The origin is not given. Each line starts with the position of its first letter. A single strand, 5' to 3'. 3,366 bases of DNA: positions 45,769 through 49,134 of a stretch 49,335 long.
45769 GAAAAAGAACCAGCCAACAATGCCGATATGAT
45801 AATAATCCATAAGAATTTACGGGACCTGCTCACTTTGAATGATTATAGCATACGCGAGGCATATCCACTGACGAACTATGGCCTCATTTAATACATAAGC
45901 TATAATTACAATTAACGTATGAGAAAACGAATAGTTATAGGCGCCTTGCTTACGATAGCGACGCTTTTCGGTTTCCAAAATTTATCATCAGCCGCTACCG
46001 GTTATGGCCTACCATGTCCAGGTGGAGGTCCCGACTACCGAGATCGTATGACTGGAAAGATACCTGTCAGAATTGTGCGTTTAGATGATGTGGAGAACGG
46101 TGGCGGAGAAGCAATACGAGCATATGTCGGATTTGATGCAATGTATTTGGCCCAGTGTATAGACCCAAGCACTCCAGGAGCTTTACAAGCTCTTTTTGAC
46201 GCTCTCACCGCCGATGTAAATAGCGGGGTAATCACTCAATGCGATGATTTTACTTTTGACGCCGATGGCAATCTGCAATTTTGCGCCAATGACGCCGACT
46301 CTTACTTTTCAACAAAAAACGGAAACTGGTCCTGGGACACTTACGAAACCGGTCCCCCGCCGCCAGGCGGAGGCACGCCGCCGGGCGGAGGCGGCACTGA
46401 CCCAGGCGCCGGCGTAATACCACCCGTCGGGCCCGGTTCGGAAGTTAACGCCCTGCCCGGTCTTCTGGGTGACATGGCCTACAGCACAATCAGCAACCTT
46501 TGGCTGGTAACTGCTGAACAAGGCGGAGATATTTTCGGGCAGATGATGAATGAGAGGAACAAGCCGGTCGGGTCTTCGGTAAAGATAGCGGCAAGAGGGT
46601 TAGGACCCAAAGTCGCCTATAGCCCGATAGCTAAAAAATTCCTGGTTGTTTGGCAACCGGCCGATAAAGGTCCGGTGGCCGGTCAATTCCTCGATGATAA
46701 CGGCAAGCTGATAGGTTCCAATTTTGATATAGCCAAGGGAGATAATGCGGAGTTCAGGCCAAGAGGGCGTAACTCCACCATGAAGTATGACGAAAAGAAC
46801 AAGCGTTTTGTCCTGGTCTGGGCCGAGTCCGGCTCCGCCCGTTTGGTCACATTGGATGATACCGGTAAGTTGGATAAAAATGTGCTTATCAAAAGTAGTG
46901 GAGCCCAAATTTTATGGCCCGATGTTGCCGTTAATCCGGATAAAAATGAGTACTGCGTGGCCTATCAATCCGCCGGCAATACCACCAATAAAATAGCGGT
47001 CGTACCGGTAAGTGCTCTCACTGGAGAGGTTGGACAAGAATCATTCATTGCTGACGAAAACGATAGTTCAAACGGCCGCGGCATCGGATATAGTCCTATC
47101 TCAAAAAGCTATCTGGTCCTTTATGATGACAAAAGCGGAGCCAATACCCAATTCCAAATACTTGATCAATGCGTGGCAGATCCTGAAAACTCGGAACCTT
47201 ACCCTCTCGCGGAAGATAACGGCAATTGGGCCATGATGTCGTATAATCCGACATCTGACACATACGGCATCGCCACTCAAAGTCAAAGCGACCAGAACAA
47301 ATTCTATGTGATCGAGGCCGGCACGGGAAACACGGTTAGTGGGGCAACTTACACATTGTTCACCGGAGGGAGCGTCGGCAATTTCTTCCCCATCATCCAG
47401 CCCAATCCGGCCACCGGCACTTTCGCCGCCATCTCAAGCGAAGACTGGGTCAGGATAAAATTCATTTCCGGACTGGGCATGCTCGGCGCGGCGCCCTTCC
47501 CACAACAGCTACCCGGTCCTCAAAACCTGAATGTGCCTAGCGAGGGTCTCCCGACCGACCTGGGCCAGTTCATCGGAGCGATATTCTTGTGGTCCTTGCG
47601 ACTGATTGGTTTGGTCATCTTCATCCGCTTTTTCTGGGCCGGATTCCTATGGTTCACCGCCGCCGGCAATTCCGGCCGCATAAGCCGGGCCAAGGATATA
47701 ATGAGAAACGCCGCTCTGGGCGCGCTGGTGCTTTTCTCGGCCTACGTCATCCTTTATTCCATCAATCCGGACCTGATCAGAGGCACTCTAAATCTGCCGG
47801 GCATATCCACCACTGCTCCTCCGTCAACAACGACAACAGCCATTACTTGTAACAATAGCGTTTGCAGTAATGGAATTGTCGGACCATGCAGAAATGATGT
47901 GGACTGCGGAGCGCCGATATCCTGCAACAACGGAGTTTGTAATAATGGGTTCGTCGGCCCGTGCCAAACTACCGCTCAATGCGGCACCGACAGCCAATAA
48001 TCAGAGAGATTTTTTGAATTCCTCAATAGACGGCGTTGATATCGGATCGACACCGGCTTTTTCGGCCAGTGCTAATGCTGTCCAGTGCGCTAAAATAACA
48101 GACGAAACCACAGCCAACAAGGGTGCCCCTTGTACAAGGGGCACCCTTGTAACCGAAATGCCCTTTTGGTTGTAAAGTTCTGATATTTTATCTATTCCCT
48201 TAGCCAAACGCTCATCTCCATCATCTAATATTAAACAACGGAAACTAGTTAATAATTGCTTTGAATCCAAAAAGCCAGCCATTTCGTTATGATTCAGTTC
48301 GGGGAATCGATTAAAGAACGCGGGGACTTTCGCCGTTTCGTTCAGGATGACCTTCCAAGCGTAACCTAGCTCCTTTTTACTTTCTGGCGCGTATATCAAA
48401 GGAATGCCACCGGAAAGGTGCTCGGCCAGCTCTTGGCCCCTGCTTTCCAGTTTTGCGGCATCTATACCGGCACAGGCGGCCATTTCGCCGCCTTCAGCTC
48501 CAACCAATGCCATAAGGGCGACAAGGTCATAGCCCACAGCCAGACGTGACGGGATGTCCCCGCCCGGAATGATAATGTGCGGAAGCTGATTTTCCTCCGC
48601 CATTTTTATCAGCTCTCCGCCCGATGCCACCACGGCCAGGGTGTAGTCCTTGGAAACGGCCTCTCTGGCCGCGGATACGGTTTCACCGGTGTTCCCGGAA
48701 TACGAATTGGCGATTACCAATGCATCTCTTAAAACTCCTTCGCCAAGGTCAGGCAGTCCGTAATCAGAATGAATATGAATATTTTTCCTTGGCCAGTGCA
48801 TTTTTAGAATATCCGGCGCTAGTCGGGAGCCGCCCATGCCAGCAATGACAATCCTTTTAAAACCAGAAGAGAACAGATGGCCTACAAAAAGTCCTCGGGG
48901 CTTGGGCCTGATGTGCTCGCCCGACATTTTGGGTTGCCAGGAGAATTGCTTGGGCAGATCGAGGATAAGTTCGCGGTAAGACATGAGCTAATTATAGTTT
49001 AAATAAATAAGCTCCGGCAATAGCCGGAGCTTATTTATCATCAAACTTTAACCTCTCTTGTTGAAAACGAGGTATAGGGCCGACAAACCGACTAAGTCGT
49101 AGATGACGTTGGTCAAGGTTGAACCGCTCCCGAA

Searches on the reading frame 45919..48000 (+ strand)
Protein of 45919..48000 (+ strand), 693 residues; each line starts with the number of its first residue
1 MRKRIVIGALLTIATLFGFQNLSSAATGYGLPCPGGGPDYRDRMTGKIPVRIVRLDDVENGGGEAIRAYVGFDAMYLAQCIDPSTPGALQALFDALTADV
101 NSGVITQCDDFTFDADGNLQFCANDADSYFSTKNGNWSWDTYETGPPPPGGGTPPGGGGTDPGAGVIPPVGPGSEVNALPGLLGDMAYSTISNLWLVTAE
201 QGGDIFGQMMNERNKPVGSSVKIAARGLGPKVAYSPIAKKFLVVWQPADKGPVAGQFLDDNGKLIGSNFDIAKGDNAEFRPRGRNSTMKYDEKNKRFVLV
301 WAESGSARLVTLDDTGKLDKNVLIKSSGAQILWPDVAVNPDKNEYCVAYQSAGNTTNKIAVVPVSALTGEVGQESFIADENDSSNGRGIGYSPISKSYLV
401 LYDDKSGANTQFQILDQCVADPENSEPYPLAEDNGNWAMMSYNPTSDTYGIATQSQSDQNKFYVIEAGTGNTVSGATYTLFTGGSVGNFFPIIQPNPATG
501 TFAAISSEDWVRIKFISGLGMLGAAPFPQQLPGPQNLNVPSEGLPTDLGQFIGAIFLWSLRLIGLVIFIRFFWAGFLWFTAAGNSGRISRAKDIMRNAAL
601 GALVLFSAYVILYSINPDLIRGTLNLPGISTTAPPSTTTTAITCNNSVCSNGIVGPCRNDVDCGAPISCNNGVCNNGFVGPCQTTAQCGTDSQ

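Call 83: search_protein_families(library=pfam, proteins=[window:45919-48000:+], max_evalue=0.001)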
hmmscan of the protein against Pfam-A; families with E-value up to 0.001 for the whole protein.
window:45919-48000:+ (693 aa): 1 family
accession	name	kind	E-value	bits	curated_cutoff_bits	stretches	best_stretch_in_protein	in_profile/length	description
PF18895.5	T4SS_pilin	-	1.2e-05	25.7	26.6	1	549-613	6-69/71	Type IV secretion system pilin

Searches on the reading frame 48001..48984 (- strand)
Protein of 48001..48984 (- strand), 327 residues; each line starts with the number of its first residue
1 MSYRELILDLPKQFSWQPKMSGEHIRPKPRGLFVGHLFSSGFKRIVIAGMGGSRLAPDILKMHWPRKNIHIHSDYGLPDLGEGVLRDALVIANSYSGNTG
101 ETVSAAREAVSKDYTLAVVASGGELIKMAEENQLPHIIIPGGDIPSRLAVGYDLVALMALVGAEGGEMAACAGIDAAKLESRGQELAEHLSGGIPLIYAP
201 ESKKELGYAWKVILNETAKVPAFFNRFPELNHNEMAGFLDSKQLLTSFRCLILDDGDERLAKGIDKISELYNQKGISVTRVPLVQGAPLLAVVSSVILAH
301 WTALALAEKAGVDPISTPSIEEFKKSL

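Call 83: search_protein_families(library=pfam, proteins=[window:48001-48984:-], max_evalue=0.001)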
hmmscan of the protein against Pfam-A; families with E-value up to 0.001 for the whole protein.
window:48001-48984:- (327 aa): 1 family
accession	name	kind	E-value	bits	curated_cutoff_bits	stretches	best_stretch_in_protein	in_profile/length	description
PF10432.14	bact-PGI_C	-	1.4e-33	116.4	24.5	1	181-327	3-151/151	Bacterial phospho-glucose isomerase C-terminal SIS domain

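Call 84: find_encoding_contigs(protein=window:48001-48984:-, flank=10000, max_places=2)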
Protein window:48001-48984:- (327 aa): 16 contigs read that carry it; 2 places shown.
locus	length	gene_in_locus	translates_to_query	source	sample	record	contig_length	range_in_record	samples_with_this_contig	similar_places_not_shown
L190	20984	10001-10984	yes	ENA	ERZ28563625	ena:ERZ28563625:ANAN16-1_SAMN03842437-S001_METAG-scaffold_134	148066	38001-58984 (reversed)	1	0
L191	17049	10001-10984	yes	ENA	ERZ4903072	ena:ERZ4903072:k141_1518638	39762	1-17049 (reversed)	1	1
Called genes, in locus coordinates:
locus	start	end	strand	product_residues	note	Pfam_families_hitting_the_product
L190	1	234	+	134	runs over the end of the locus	-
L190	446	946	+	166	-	PF22544:HYDIN_VesB_CFA65-like_Ig (faint), PF07610:DUF1573 (weak)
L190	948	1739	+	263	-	-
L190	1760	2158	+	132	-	-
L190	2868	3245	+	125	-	-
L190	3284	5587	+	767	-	PF00403:HMA, PF00122:E1-E2_ATPase, PF00702:Hydrolase, PF08282:Hydrolase_3 (weak)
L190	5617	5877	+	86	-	PF18926:DUF5676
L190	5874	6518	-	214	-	PF00717:Peptidase_S24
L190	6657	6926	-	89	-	-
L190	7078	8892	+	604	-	PF01432:Peptidase_M3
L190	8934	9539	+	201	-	PF01551:Peptidase_M23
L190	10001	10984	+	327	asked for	PF10432:bact-PGI_C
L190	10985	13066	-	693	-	PF18895:T4SS_pilin (weak)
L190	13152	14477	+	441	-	PF11932:DUF3450 (weak), PF13406:SLT_2 (weak)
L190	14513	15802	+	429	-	-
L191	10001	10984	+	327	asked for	PF10432:bact-PGI_C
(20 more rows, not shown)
